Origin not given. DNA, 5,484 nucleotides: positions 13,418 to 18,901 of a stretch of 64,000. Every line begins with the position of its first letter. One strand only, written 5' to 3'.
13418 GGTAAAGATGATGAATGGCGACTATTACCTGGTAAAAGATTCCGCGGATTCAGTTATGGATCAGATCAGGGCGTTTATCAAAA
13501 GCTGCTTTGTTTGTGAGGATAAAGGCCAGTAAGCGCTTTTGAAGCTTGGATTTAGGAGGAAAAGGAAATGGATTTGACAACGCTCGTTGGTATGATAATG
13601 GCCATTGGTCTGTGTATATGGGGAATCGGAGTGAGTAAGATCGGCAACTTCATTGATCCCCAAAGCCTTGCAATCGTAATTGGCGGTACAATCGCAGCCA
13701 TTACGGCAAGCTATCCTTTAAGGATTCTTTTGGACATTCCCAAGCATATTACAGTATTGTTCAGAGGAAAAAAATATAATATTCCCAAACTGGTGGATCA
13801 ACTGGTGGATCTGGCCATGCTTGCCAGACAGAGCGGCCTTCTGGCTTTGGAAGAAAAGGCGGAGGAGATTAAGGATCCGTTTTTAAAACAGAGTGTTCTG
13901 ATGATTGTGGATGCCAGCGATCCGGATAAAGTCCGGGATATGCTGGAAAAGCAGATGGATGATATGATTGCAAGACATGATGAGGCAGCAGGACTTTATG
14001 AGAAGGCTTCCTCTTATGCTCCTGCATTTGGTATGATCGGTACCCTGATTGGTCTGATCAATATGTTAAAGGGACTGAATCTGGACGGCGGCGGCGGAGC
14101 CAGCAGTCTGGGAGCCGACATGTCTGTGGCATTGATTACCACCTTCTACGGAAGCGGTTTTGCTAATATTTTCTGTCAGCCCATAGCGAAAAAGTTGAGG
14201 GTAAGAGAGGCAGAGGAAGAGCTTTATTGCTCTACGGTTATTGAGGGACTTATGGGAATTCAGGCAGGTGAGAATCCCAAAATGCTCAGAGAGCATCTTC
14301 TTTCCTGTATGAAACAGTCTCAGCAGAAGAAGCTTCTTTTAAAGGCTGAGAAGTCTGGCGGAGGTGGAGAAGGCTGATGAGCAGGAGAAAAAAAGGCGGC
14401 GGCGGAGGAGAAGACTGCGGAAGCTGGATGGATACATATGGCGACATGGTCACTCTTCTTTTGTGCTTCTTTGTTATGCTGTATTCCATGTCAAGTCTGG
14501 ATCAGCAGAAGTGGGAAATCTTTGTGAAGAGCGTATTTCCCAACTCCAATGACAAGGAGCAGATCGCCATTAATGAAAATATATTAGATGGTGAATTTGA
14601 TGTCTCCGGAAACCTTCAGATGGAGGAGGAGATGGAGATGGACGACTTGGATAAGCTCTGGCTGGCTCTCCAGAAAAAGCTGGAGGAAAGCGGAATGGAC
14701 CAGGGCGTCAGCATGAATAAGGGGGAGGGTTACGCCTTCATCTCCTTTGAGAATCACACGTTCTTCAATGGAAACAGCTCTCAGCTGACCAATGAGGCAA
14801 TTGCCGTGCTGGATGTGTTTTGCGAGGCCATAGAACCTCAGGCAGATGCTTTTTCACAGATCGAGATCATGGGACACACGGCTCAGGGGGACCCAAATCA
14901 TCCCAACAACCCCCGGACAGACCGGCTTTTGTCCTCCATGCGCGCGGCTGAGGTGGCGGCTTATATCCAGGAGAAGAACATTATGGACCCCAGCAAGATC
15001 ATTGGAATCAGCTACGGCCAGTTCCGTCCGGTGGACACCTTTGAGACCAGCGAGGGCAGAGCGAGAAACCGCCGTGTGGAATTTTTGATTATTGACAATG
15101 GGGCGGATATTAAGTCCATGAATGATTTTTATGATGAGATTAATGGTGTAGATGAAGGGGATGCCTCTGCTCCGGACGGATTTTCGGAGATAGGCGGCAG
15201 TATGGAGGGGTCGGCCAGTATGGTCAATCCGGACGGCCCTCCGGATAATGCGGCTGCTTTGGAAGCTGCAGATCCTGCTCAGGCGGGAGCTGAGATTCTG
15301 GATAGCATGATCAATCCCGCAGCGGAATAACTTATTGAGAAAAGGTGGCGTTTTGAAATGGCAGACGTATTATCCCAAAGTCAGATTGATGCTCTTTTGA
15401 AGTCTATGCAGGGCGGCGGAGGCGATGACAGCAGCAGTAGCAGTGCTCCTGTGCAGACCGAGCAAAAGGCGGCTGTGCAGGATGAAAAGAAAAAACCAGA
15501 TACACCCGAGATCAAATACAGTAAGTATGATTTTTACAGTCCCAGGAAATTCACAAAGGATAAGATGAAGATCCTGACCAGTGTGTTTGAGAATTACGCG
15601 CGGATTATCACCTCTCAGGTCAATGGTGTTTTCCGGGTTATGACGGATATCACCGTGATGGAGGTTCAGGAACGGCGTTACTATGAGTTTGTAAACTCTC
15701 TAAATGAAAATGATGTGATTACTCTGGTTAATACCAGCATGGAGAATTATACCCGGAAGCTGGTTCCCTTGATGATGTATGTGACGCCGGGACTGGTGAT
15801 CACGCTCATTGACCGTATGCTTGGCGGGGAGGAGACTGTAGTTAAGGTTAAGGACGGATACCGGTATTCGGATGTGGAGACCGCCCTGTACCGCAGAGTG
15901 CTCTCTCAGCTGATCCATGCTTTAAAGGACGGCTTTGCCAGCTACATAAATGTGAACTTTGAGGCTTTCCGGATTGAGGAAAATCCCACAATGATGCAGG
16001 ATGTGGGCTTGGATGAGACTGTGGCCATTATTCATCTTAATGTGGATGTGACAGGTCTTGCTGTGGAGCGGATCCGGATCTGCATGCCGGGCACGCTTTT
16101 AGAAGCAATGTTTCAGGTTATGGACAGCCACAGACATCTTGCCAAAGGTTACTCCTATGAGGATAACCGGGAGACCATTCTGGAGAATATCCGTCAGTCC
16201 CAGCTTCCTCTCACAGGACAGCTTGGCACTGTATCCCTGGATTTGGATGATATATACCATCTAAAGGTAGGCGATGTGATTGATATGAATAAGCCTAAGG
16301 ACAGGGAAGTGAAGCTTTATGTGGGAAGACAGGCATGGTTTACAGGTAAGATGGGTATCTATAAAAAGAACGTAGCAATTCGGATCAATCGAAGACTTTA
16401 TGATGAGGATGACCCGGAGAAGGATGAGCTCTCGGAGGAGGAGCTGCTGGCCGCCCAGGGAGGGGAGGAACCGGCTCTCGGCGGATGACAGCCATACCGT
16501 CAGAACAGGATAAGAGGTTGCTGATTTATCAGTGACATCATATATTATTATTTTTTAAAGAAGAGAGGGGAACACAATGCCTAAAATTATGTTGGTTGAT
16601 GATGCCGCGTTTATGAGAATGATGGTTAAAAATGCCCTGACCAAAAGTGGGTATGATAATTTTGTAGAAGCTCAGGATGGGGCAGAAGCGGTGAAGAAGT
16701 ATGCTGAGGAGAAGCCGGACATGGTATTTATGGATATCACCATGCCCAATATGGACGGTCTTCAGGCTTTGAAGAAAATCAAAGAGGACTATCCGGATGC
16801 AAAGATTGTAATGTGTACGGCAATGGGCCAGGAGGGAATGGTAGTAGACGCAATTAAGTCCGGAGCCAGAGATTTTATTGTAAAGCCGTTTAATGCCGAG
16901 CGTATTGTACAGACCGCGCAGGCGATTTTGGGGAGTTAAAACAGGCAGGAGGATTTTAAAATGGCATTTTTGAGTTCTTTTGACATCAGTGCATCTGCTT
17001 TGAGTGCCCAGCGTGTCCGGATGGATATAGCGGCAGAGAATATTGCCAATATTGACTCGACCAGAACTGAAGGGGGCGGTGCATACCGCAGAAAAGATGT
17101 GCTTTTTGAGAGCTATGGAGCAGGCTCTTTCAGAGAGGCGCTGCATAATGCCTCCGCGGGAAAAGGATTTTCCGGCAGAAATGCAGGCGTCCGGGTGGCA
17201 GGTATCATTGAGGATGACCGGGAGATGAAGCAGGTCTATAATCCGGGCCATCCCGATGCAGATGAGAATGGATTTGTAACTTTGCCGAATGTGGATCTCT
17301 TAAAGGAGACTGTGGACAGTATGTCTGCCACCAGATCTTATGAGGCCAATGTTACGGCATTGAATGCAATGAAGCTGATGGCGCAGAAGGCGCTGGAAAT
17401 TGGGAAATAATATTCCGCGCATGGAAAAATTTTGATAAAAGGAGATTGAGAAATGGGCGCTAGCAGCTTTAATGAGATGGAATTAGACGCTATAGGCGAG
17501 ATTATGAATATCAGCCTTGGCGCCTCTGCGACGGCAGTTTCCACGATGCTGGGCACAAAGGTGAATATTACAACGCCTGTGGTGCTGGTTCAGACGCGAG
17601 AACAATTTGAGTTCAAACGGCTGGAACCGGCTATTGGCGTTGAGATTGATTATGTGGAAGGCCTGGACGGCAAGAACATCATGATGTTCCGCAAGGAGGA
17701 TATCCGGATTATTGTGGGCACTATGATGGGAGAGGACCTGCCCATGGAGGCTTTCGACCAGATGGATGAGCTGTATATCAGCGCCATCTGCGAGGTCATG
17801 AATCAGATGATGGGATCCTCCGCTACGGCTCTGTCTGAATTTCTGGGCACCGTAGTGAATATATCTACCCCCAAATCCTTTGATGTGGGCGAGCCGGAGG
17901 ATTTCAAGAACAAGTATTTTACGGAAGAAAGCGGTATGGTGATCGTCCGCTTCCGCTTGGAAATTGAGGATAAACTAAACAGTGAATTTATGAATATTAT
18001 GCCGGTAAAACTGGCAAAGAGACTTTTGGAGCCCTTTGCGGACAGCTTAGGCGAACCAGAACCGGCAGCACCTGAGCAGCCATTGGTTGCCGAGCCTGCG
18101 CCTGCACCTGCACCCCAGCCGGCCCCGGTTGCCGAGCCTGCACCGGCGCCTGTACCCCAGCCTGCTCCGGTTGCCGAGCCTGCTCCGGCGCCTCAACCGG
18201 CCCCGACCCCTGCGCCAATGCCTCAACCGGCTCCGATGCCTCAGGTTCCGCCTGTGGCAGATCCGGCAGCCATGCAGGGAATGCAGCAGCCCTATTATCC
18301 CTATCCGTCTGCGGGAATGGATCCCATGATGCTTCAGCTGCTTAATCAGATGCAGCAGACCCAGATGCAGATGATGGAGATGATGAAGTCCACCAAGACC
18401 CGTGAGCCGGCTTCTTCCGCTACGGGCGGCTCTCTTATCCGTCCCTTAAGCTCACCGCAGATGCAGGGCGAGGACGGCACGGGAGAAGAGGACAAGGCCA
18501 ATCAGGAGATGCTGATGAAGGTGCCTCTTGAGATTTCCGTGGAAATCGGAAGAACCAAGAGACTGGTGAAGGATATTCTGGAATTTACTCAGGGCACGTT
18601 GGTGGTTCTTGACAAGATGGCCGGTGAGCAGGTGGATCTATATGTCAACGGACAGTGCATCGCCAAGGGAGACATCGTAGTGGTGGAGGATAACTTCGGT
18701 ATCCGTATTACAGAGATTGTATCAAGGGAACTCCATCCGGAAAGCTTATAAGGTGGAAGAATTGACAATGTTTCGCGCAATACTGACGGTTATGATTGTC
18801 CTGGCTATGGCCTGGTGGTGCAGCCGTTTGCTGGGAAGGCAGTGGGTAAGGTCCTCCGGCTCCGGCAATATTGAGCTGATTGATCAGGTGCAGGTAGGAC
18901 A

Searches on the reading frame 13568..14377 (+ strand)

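Call 41: search_protein_families(library=pfam, proteins=[window:13568-14377:+], max_evalue=0.001)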
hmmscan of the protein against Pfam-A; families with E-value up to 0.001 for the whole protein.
window:13568-14377:+ (269 aa): 2 families
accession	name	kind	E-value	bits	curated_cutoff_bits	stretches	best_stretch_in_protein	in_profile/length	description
PF01618.21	MotA_ExbB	-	5.4e-29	101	22.9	1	98-217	2-121/127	MotA/TolQ/ExbB proton channel family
PF20560.3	MotA_N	-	0.00023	21.7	27.3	1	7-87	2-85/91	Motility protein A N-terminal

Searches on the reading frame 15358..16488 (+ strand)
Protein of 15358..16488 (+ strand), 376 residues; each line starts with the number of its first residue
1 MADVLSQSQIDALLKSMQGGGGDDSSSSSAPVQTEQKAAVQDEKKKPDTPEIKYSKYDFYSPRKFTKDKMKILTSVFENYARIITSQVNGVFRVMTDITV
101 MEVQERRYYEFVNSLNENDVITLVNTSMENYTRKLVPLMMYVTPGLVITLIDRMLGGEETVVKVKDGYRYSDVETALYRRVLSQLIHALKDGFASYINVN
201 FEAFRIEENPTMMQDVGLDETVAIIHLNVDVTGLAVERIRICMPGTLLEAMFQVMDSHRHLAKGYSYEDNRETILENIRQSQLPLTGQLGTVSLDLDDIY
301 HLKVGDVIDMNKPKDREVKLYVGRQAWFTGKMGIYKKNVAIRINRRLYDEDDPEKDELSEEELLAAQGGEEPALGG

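Call 41: search_protein_families(library=pfam, proteins=[window:15358-16488:+], max_evalue=0.001)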
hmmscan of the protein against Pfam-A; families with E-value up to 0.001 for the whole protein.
window:15358-16488:+ (376 aa): 2 families
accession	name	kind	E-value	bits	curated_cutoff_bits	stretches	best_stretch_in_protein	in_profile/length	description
PF02154.20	FliM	-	1.9e-30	106.7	27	1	57-254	1-191/192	Flagellar motor switch protein FliM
PF01052.25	FliMN_C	-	4.9e-18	65.3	23.8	1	277-346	2-71/73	Type III flagellar switch regulator (C-ring) FliN C-term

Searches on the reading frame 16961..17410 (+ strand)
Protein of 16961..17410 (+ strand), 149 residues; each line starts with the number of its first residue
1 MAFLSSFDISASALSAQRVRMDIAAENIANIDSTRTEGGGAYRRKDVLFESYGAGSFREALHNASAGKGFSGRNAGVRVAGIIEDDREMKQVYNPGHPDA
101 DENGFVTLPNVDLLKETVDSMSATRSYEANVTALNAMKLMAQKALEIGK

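Call 41: search_protein_families(library=pfam, proteins=[window:16961-17410:+], max_evalue=0.001)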
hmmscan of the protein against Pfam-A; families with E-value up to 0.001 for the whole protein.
window:16961-17410:+ (149 aa): 2 families
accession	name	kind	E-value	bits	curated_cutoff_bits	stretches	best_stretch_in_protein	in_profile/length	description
PF06429.18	Flg_bbr_C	-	8.1e-10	38.5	23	1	103-146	2-45/46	Flagellar basal body rod FlgEFG protein C-terminal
PF00460.25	Flg_bb_rod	-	2.3e-07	31.1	20.7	1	8-34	2-27/31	Flagella basal body rod protein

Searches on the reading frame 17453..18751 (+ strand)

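Call 7: search_protein_families(library=pfam, proteins=[window:17453-18751:+], max_evalue=0.0001)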
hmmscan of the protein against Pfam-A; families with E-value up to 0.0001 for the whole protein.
window:17453-18751:+ (432 aa): 3 families
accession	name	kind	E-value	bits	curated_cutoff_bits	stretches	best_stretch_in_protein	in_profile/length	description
PF04509.17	CheC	-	8.2e-24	83.7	22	2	110-141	4-35/38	CheC-like family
PF01052.25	FliMN_C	-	1.8e-21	76.2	23.8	1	353-423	2-72/73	Type III flagellar switch regulator (C-ring) FliN C-term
PF13690.11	CheX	-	6.2e-10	39.4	27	0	65-142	5-72/94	Chemotaxis phosphatase CheX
